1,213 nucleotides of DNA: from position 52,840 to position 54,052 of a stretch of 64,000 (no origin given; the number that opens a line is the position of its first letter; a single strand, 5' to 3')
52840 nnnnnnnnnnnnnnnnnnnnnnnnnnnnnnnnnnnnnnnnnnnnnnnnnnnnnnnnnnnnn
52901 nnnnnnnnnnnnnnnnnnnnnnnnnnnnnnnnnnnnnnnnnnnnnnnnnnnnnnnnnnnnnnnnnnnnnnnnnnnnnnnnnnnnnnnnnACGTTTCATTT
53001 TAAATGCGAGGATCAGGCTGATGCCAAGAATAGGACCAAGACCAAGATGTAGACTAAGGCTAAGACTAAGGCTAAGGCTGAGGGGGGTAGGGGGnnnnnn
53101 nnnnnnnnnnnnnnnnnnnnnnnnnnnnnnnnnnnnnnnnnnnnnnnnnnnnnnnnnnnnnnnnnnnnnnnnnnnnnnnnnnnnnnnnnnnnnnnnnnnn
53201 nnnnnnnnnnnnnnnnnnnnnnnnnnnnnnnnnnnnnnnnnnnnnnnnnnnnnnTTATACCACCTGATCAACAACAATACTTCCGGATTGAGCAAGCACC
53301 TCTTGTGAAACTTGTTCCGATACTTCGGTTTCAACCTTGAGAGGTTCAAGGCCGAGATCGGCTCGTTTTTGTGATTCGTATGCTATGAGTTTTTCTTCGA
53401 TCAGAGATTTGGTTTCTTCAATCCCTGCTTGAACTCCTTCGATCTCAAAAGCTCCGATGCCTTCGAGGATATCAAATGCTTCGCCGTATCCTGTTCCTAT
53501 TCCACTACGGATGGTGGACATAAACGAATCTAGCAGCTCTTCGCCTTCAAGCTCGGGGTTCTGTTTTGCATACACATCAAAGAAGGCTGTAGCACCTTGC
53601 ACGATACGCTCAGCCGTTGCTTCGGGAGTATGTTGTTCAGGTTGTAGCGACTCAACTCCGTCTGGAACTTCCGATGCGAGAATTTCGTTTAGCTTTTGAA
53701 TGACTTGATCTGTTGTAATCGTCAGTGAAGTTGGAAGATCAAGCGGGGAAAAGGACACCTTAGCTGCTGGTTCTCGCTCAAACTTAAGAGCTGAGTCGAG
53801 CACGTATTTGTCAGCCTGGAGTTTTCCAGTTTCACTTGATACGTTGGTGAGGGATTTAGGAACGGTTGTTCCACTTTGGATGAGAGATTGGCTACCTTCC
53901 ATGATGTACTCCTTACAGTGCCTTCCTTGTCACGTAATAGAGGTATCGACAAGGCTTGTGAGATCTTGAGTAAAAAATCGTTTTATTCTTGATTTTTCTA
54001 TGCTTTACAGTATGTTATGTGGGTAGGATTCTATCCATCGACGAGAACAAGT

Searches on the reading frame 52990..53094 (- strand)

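Call 44: search_protein_families(library=pfam, proteins=[window:52990-53094:-], max_evalue=1)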
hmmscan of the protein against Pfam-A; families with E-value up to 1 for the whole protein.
seq(35 aa): 1 family
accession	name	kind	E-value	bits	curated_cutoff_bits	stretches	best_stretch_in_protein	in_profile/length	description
PF17592.7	DUF5489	-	0.012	16.6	27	1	10-31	4-25/78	Family of unknown function (DUF5489)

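Call 45: search_protein_families(library=ncbifam, proteins=[window:52990-53094:-], max_evalue=1)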
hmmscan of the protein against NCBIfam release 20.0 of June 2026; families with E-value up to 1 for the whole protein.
seq(35 aa): 0 families

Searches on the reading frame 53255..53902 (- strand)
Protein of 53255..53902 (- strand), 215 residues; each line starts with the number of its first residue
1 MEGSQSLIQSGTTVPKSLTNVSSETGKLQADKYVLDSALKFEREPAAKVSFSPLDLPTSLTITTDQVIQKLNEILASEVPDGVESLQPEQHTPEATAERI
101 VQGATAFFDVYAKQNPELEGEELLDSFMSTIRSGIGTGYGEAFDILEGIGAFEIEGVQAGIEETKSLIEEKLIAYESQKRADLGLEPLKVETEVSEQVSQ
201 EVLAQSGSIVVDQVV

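Call 34: find_encoding_contigs(protein=window:53255-53902:-, flank=3000, max_places=10)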
Protein window:53255-53902:- (215 aa): 1 contig read that carries it; 1 place shown.
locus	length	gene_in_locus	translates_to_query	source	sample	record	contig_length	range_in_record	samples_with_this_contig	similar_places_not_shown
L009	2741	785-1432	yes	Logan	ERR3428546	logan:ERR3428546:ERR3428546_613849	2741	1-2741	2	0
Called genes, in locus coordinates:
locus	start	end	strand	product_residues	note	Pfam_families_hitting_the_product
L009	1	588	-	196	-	?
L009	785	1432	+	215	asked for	PF18433:DUF5610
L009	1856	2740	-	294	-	?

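Call 55: find_homologous_proteins(query=window:53255-53902:-, max_evalue=1e-8)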
Query window:53255-53902:- (215 aa): 37 proteins with E <= 1e-8 among 541 candidates.
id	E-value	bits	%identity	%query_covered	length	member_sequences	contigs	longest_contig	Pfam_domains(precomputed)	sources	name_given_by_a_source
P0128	6.4e-127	439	100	100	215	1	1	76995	PF18433.7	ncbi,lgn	-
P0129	1.2e-100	353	75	100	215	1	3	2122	PF18433.7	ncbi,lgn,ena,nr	ncbi:MAG: DUF5610 domain-containing protein [Bdellovibrionales bacterium]|nr:DUF5610 domain-containi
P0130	2.7e-70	254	67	86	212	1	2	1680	PF18433.7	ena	-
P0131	9.1e-56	207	57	81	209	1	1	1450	PF18433.7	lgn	-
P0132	4.2e-54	201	56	80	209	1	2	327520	PF18433.7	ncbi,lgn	-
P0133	6.4e-52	194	49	91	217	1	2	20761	PF18433.7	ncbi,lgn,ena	-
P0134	1.0e-51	194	52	88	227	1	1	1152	PF18433.7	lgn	-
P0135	1.8e-51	193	55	87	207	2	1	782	PF18433.7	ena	-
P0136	2.2e-51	192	52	84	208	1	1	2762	PF18433.7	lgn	-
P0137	2.6e-50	189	55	77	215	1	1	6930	PF18433.7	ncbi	-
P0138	2.5e-49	186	53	82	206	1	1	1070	PF18433.7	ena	-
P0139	9.3e-49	184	57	72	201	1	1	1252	PF18433.7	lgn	-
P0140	1.5e-48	183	57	73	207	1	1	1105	PF18433.7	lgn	-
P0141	2.7e-47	179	55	74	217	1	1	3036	PF18433.7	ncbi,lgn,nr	ncbi:MAG: DUF5610 domain-containing protein [Bdellovibrionales bacterium]|nr:DUF5610 domain-containi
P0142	3.6e-46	175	59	63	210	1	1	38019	PF18433.7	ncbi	-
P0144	2.0e-43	166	48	91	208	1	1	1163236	PF18433.7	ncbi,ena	-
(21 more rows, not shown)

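Call 56: find_encoding_contigs(protein=P0129, flank=10000, max_places=5)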
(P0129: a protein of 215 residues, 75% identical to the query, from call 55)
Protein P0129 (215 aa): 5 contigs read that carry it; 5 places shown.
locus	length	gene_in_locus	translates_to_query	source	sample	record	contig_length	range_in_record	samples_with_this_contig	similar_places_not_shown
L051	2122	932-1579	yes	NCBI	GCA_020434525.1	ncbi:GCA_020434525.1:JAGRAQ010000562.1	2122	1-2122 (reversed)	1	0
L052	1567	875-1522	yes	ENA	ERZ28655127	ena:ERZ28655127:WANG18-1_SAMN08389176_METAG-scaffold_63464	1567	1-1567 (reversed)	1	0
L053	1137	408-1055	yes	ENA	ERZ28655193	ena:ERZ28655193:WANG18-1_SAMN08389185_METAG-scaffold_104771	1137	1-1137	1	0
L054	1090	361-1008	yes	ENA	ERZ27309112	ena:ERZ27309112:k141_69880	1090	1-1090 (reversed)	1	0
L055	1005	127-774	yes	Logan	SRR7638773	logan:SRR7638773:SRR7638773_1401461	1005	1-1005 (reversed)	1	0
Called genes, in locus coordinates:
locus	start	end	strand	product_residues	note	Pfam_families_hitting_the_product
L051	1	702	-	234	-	?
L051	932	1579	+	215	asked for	PF18433:DUF5610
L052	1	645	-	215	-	?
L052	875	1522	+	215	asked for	PF18433:DUF5610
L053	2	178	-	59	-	?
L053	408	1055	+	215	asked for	PF18433:DUF5610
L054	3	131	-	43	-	?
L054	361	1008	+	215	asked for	PF18433:DUF5610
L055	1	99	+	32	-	?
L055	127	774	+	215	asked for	PF18433:DUF5610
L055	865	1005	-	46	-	?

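Call 57: find_encoding_contigs(protein=P0130, flank=10000, max_places=5)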
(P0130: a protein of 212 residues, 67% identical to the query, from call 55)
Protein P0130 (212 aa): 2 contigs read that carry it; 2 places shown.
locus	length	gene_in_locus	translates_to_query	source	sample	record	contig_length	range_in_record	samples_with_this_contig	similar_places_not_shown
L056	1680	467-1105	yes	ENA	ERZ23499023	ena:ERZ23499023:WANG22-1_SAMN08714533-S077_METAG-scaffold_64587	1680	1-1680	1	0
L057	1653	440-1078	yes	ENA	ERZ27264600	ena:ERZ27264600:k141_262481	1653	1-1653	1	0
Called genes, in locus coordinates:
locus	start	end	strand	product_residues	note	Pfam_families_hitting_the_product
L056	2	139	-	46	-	?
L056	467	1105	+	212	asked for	PF18433:DUF5610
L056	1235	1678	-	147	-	?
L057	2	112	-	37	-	?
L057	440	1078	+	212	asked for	PF18433:DUF5610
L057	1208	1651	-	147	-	?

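Call 58: find_encoding_contigs(protein=P0132, flank=10000, max_places=3)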
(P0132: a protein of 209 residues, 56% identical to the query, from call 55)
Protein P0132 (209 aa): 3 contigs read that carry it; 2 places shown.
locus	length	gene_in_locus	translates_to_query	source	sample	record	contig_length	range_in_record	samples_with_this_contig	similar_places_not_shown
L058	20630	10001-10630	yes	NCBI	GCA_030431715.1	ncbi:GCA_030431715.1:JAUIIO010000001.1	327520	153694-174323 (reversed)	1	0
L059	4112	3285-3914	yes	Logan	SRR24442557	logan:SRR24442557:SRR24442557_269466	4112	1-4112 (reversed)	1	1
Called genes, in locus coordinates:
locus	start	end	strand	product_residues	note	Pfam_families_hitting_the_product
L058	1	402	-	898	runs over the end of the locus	PF00330:Aconitase, PF00694:Aconitase_C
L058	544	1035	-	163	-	PF04461:YajQ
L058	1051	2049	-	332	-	PF01073:3Beta_HSD, PF01370:Epimerase, PF02719:Polysacc_synt_2, PF04321:RmlD_sub_bind, PF05368:NmrA (faint), PF16363:GDP_Man_Dehyd, PF13460:NAD_binding_10 (weak)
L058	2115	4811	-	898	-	PF00534:Glycos_transf_1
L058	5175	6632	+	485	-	PF00128:Alpha-amylase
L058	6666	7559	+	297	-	PF00294:PfkB, PF08543:Phos_pyr_kin (weak)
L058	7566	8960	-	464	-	PF03727:Hexokinase_2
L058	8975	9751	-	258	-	-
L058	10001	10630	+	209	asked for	PF18433:DUF5610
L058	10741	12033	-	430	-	PF00266:Aminotran_5, PF00155:Aminotran_1_2 (weak)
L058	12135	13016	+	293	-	-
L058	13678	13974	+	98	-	-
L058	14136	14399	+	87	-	-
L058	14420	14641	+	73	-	PF03884:YacG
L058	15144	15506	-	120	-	-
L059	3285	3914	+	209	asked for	PF18433:DUF5610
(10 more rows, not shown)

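Call 92: find_encoding_contigs(protein=P0144, flank=10000, max_places=2)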
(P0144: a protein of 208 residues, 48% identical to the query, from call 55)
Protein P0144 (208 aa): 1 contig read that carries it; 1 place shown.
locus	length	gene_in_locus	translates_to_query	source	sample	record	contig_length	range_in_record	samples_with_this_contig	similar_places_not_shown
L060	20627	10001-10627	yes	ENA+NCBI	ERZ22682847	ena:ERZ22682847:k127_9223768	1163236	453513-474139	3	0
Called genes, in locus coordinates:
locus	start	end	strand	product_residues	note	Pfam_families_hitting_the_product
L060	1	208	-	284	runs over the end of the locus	-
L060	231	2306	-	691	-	PF03190:Thioredox_DsbH, PF13899:Thioredoxin_7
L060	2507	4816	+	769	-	-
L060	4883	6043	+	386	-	PF06965:Na_H_antiport_1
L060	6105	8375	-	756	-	PF00330:Aconitase, PF00694:Aconitase_C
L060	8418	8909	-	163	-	PF04461:YajQ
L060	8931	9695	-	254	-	-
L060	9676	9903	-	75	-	-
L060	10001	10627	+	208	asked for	PF18433:DUF5610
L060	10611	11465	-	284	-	PF01263:Aldose_epim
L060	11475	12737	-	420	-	PF00155:Aminotran_1_2 (weak), PF00266:Aminotran_5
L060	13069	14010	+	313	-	-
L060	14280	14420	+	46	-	-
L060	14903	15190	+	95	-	-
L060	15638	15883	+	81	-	-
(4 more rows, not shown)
